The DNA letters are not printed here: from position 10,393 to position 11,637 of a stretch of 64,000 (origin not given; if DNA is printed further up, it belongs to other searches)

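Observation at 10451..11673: Cysteine-rich unknown gene inserted into the dcw cluster between ftsW and murG, with its own terminator-bounded transcription unit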

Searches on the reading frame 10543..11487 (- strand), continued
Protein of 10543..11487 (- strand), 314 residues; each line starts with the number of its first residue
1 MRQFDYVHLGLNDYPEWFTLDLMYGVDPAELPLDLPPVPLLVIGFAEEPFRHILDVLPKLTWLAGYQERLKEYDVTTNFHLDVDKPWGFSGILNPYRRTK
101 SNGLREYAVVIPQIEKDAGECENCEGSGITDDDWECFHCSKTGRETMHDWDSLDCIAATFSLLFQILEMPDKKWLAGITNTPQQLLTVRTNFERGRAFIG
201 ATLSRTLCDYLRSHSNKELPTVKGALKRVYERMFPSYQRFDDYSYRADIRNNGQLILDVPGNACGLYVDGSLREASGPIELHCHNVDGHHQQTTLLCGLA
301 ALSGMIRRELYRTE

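Call 52: search_protein_families(library=pfam, proteins=[L015:2860-4905:+, L015:5996-7093:+, L017:4343-4903:-, L017:6388-7998:-, L018:4266-4667:-, L018:2709-4265:-, L021:4067-4705:-, L021:5942-6466:-, L035:2851-4014:+, L037:6984-7559:+], max_evalue=0.001)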
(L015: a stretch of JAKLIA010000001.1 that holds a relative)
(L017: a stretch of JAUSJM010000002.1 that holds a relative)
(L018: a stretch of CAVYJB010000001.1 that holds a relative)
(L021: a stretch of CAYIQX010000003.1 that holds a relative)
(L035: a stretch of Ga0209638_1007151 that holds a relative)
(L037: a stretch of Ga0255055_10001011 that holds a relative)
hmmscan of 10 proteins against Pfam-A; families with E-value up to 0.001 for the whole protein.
L015:2860-4905:+ (681 aa): 7 families
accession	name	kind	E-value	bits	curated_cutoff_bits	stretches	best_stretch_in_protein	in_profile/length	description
PF00270.35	DEAD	-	1.2e-25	90.6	26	1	281-454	1-164/167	DEAD/DEAH box helicase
PF00271.37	Helicase_C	-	1.6e-24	86.7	23.5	1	491-597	4-109/110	Helicase conserved C-terminal domain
PF02559.22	CarD_TRCF_RID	-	3.1e-15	56.4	23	1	149-214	1-57/57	CarD-like/TRCF RID domain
PF17757.6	UvrB_inter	-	8.4e-13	48.7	22.9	1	57-121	3-68/91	UvrB interaction domain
PF04851.21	ResIII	-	1.1e-06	29.1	22.5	1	282-449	6-162/164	Type III restriction enzyme, res subunit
PF22590.2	Cas3-like_C_2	-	1e-05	26.2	27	1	500-598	2-105/106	CRISPR-associated nuclease/helicase Cas3, C-terminal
PF16203.11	ERCC3_RAD25_C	-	0.00085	19.1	27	0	525-601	78-155/248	ERCC3/RAD25/XPB C-terminal helicase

L015:5996-7093:+ (365 aa): 2 families
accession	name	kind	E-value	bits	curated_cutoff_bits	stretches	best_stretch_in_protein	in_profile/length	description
PF02481.21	DNA_processg_A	-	3.3e-77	258.9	29.6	1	74-282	2-211/212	DNA recombination-mediator protein A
PF17782.7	DprA_WH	-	9.7e-14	51.6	22.9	1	305-358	7-60/61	DprA winged helix domain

L017:4343-4903:- (186 aa): 1 family
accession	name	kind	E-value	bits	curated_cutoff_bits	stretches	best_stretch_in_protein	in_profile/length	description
PF01988.24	VIT1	-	5.7e-37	128.1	28.1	1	20-146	1-128/214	VIT family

L017:6388-7998:- (536 aa): 5 families
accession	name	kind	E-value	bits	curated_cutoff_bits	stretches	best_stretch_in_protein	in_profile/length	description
PF13620.12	CarboxypepD_reg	-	5.2e-08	33.6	32.3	1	420-482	2-70/82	Carboxypeptidase regulatory-like domain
PF13715.12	CarbopepD_reg_2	-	6.6e-07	29.7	32.2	1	423-495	4-77/88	CarboxypepD_reg-like domain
PF00041.27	fn3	-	3.8e-05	24.3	25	1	294-379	5-83/84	Fibronectin type III domain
PF24025.1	Ig_DR_A0283-like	-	0.00061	20.5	27.1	0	413-468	2-62/102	DR_A0283-like, Ig-like domain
PF16656.11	Pur_ac_phosph_N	-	0.00072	20.5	30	1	318-381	27-93/93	Purple acid Phosphatase, N-terminal domain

L018:4266-4667:- (133 aa): 0 families

L018:2709-4265:- (518 aa): 2 families
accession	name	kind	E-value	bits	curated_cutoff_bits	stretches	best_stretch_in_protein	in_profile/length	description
PF01471.23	PG_binding_1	-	3.7e-17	62.7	23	1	458-514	1-57/57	Putative peptidoglycan binding domain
PF24902.1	Ig_NUP210_9th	-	0.00019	21.9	27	0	242-286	17-63/79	NUP210, Ig-like domain 9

L021:4067-4705:- (212 aa): 1 family
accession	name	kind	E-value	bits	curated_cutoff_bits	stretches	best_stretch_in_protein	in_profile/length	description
PF07352.17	Phage_Mu_Gam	-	2e-27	96.4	28.3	1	49-194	2-149/149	Bacteriophage Mu Gam like protein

L021:5942-6466:- (174 aa): 0 families

L035:2851-4014:+ (387 aa): 1 family
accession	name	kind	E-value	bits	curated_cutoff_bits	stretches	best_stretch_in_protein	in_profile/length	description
PF01368.27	DHH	-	9e-11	42.6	28.1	1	30-222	2-125/125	DHH family, N-terminal domain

L037:6984-7559:+ (191 aa): 6 families
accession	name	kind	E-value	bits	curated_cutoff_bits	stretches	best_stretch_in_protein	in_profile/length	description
PF01926.29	MMR_HSR1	-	4.9e-23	81.8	21.9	1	25-144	1-113/113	50S ribosome-binding GTPase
PF02421.24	FeoB_N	-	2.7e-14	53.4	27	1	25-187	2-156/156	Ferrous iron transport protein B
PF03193.22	RsgA_GTPase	-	6.4e-11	42.8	30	1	25-79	108-168/174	RsgA GTPase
PF00009.33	GTP_EFTU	-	5e-08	33.2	26.5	1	109-185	95-180/188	Elongation factor Tu GTP binding domain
PF00350.29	Dynamin_N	-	6e-06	26.8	27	0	26-53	1-28/168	Dynamin family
PF04548.22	AIG1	-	0.00018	21.3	27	1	26-133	3-109/212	AIG1 family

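Call 53: search_protein_families(library=pfam, proteins=[L037:8963-9889:+, L038:8289-8699:-, L039:185-775:-, L039:1773-2153:+, L040:5687-6019:-, L040:4174-5550:-, L040:7358-8134:-, L044:1200-1889:+, L045:7360-7857:+, L048:2244-3116:-], max_evalue=0.001)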
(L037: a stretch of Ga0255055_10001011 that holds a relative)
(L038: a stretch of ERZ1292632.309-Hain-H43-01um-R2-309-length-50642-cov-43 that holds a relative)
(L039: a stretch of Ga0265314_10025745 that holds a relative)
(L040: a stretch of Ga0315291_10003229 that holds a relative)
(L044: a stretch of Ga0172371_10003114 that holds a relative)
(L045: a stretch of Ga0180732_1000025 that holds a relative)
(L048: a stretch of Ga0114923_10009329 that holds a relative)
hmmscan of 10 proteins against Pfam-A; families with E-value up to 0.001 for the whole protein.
L037:8963-9889:+ (308 aa): 1 family
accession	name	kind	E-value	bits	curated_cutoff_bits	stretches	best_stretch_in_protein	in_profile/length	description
PF02661.23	Fic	-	1.7e-17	64.4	24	1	162-254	2-91/93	Fic/DOC family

L038:8289-8699:- (136 aa): 1 family
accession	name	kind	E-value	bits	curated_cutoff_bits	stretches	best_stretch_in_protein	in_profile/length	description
PF00380.25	Ribosomal_S9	-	9.1e-36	123.4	22.5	1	15-136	1-121/121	Ribosomal protein S9/S16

L039:185-775:- (196 aa): 1 family
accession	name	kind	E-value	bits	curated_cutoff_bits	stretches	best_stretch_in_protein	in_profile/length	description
PF06736.16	TMEM175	-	2.8e-26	92.2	25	1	11-95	1-88/88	Endosomal/lysosomal potassium channel TMEM175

L039:1773-2153:+ (126 aa): 0 families

L040:5687-6019:- (110 aa): 0 families

L040:4174-5550:- (458 aa): 1 family
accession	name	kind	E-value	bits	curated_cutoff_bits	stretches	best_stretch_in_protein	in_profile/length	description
PF00171.27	Aldedh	-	1.3e-140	469.5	23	1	6-454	11-461/461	Aldehyde dehydrogenase family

L040:7358-8134:- (258 aa): 10 families
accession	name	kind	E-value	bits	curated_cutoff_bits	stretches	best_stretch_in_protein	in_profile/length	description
PF12146.15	Hydrolase_4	-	5.7e-15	55.7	27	1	32-137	6-110/239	Serine aminopeptidase, S33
PF00326.27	Peptidase_S9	-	2.2e-13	50.6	22.6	1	55-255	9-210/213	Prolyl oligopeptidase family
PF20408.4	Abhydrolase_11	-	7.5e-12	45.8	27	1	32-125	4-95/193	Alpha/beta hydrolase domain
PF00561.26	Abhydrolase_1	-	1.7e-11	44.7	25.8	1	31-142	1-108/245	alpha/beta hydrolase fold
PF01738.24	DLH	-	6e-08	33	21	0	81-125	73-116/217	Dienelactone hydrolase family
PF12740.14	PETase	-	7.9e-08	32.5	28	1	182-255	158-233/263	PET hydrolase-like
PF02129.25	Peptidase_S15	-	9.4e-08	32.5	23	1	57-142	48-134/262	X-Pro dipeptidyl-peptidase (S15 family)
PF12697.13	Abhydrolase_6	-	5e-07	31.1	26.3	1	33-142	1-100/217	Alpha/beta hydrolase family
PF20434.5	BD-FAE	-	1.2e-06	28.6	26.8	1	28-216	11-213/215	BD-FAE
PF08840.17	BAAT_C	-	0.00092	19.7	20.9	0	94-207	10-128/210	BAAT / Acyl-CoA thioester hydrolase C terminal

L044:1200-1889:+ (229 aa): 1 family
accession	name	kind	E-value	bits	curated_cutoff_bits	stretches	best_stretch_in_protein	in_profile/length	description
PF12705.13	PDDEXK_1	-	5.8e-10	39.9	22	1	7-167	1-190/247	PD-(D/E)XK nuclease superfamily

L045:7360-7857:+ (165 aa): 0 families

L048:2244-3116:- (290 aa): 2 families
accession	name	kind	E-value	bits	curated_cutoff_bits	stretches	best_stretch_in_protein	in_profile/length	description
PF02645.21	DegV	-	1.5e-52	179.1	27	1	3-289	1-279/280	Uncharacterised protein, DegV family COG1307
PF13684.11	FakA-like_C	-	6.7e-05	22.8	23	1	41-153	8-111/216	Fatty acid kinase subunit A-like, C-terminal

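Call 54: search_protein_families(library=pfam, proteins=[L048:4671-5105:-, L050:1464-2270:+, L050:2275-4188:+, L051:43-1050:+, L051:2125-2535:-, L053:2316-2690:+, L053:898-2304:+, L055:5452-6984:+, L055:8593-9141:+, L056:7317-7640:-], max_evalue=0.001)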
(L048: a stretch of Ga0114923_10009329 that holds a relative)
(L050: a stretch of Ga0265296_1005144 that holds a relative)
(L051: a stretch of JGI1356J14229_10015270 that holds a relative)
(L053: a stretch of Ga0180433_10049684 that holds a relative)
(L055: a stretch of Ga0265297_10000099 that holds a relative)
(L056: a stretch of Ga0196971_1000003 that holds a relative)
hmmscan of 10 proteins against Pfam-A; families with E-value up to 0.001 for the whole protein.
L048:4671-5105:- (144 aa): 0 families

L050:1464-2270:+ (268 aa): 1 family
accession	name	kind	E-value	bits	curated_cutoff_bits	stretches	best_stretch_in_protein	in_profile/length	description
PF00459.30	Inositol_P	-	5.2e-13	49.5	27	1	16-135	11-128/271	Inositol monophosphatase family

L050:2275-4188:+ (637 aa): 4 families
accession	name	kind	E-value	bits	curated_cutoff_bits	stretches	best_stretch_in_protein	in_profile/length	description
PF00005.33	ABC_tran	-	2.3e-38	132.3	25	1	377-526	1-137/137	ABC transporter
PF00664.28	ABC_membrane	-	1.2e-24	87.9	28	1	36-308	1-271/274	ABC transporter transmembrane region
PF02463.25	SMC_N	-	9.3e-09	35.5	40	1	360-569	110-212/220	RecF/RecN/SMC N terminal domain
PF02367.23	TsaE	-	0.00039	20.8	26.6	1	371-409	5-43/128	Threonylcarbamoyl adenosine biosynthesis protein TsaE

L051:43-1050:+ (335 aa): 1 family
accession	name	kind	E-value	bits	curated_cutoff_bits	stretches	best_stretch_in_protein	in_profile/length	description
PF10432.14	bact-PGI_C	-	1.5e-36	126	24.5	1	183-333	3-150/151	Bacterial phospho-glucose isomerase C-terminal SIS domain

L051:2125-2535:- (136 aa): 2 families
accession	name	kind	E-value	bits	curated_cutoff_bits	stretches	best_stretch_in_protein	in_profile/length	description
PF01243.27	PNPOx_N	-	6.9e-15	55.9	28.1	1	6-134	2-119/120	Pyridoxamine 5'-phosphate oxidase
PF12900.13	Pyridox_ox_2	-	1.9e-06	28.3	27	1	7-106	3-111/140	Pyridoxamine 5'-phosphate oxidase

L053:2316-2690:+ (124 aa): 0 families

L053:898-2304:+ (468 aa): 5 families
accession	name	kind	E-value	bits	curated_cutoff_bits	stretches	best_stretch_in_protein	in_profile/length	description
PF04542.20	Sigma70_r2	-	3.1e-23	81.8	24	1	236-306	1-71/71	Sigma-70 region 2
PF04539.22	Sigma70_r3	-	2.3e-19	69.7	25.3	1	315-391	1-76/78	Sigma-70 region 3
PF04545.22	Sigma70_r4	-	2.4e-16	59.4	24.1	1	406-457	2-49/50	Sigma-70, region 4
PF00140.25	Sigma70_r1_2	-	2.6e-16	59.7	22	1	198-231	1-34/34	Sigma-70 factor, region 1.2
PF03979.19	Sigma70_r1_1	-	1.5e-05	25.3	22.5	1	115-177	8-67/81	Sigma-70 factor, region 1.1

L055:5452-6984:+ (510 aa): 0 families

L055:8593-9141:+ (182 aa): 2 families
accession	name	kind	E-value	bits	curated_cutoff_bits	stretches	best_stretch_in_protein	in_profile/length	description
PF10502.14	Peptidase_S26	-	4.6e-45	154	22.9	1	9-169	2-168/168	Signal peptidase, peptidase S26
PF00717.28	Peptidase_S24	-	1.8e-06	28.1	23.3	1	35-94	40-91/116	Peptidase S24-like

L056:7317-7640:- (107 aa): 1 family
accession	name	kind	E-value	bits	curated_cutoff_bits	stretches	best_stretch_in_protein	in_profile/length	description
PF01165.25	Ribosomal_S21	-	0.00074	19.6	27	0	31-81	2-52/55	Ribosomal protein S21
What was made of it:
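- More than 20 remote contexts are unrelated to the cell wall (calls 52-54).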

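Call 68: search_solved_structures(query=A2, max_evalue=10, show_alignments=2)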
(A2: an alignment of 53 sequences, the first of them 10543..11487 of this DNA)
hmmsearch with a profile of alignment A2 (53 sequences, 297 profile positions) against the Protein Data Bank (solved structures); distinct sequences matched with E-value up to 10: 7.
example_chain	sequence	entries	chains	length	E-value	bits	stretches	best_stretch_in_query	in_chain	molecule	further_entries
2ctt_A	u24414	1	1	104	0.00017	24.5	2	102-132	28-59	DnaJ homolog subfamily A member 3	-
1exk_A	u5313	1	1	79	0.00047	23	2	96-130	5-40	DNAJ PROTEIN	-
1nlt_A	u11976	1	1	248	0.0038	20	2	95-135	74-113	Mitochondrial protein import protein MAS5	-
3lcz_A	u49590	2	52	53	0.0081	18.9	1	101-129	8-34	Inhibitor of TRAP, regulated by T-BOX (Trp) sequence RtpA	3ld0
6jzb_A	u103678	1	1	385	0.023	17.5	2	102-134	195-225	Chaperone protein DnaJ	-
7zhs_A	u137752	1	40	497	0.065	16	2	101-134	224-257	Ubiquitin-like protein SMT3,DnaJ homolog subfamily A member 2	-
7ubj_A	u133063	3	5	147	1.4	11.6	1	102-139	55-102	Antitermination protein Q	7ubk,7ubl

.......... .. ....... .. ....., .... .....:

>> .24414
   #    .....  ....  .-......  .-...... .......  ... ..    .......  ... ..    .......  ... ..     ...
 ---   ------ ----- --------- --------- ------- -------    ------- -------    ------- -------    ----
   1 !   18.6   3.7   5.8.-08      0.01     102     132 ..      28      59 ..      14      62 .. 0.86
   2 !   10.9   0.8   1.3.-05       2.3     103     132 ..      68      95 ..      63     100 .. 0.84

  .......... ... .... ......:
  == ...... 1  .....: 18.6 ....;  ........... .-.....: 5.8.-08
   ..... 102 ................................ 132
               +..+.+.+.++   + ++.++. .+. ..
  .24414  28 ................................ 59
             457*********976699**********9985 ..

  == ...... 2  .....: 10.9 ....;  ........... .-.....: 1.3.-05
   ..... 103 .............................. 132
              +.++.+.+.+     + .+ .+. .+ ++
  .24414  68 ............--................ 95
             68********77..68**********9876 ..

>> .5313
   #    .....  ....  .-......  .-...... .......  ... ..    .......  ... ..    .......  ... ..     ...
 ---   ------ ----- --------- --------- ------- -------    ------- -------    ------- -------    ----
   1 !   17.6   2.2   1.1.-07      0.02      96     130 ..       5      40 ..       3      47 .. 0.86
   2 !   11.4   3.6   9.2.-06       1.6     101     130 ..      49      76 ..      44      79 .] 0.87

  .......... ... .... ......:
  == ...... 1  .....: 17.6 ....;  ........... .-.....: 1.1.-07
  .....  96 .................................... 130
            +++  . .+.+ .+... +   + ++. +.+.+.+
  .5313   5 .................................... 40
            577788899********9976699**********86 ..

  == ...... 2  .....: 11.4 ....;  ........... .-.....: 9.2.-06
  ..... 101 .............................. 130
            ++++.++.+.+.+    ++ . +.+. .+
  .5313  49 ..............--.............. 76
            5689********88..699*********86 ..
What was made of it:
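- On DnaJ-type zinc-finger motif (PF00684-like module): The family profile hits the DnaJ finger structures at 1.7e-4 to 4.7e-4 (call 68).
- Closest known: DnaJ/Hsp40 cysteine-rich. Same: The family profile hits these structures at E 1.7e-4 to 4e-3 (call 68).
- The family profile hits the DnaJ zinc-finger structures 2ctt (1.7e-4), 1exk (4.7e-4), 1nlt and anti-TRAP 3lcz, over the finger only (call 68).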

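Call 69: find_encoding_contigs(protein=P0085, flank=6000, max_places=1)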
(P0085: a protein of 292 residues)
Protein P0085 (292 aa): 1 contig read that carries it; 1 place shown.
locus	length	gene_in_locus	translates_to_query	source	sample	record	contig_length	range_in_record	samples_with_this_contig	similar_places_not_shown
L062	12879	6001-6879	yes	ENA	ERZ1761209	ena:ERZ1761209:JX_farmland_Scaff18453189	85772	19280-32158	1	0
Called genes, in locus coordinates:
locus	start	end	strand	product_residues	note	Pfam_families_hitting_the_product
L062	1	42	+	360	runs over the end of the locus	PF02618:YceG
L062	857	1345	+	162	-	PF00466:Ribosomal_L10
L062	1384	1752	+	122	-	PF16320:Ribosomal_L12_N, PF00542:Ribosomal_L12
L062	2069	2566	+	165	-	-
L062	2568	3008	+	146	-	-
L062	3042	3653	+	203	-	-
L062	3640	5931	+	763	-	-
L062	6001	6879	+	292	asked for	-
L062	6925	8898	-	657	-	-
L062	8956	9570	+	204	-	-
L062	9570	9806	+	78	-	-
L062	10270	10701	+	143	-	PF02381:MraZ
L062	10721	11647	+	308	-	PF01795:Methyltransf_5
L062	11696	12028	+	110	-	-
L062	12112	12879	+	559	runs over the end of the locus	PF03717:PBP_dimer, PF00905:Transpeptidase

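Call 70: find_encoding_contigs(protein=P0055, flank=6000, max_places=1)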
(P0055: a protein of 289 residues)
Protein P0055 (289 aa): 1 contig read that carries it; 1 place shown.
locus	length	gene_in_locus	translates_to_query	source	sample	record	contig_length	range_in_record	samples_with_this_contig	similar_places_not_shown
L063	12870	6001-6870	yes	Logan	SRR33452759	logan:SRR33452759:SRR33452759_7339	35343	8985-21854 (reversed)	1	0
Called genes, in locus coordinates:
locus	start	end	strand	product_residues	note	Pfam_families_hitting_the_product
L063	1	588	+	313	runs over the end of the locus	PF01073:3Beta_HSD, PF01370:Epimerase, PF02719:Polysacc_synt_2, PF04321:RmlD_sub_bind, PF07993:NAD_binding_4 (weak), PF13460:NAD_binding_10, PF16363:GDP_Man_Dehyd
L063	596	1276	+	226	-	PF00483:NTP_transferase, PF12804:NTP_transf_3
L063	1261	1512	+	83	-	-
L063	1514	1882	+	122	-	-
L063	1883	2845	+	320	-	PF00288:GHMP_kinases_N, PF08544:GHMP_kinases_C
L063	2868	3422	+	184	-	PF13580:SIS_2, PF01380:SIS (weak)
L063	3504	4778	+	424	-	PF01593:Amino_oxidase, PF13450:NAD_binding_8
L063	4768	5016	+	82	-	-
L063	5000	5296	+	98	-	-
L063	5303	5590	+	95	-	-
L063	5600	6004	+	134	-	PF13328:HD_4 (weak)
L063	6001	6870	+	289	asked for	-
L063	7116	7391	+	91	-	-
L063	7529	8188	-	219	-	-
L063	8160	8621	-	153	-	-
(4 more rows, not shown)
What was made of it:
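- Diverse neighbours of remote homologues: calls 52-54, 69, 70.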

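Call 88: find_related_loci(query=A1, collection=viral_contigs, flank=5000)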
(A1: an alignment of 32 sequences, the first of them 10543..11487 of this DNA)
Query A1 (314 aa) in viral_contigs; peptide patterns used: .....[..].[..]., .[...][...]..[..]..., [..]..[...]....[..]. (x = any residue, [..] = any of these).
48 stretches matched a pattern, but none encodes a relative of the query by tblastn (E <= 1e-3).

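Call 89: search_dna_similar(query=window:10543-11487:-, collection=phages, mode=protein, max_evalue=0.001)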
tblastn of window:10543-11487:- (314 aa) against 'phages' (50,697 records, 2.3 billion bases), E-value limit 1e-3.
No match.

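Call 90: search_dna_similar(query=window:10543-11487:-, collection=plasmids, mode=protein, max_evalue=0.001)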
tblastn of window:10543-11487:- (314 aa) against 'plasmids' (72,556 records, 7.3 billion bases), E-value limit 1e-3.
No match.
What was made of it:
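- There are no relatives in viral, phage or plasmid collections (calls 88-90).
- Tried and rejected: Viral, phage and plasmid searches found no relative (calls 88-90).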
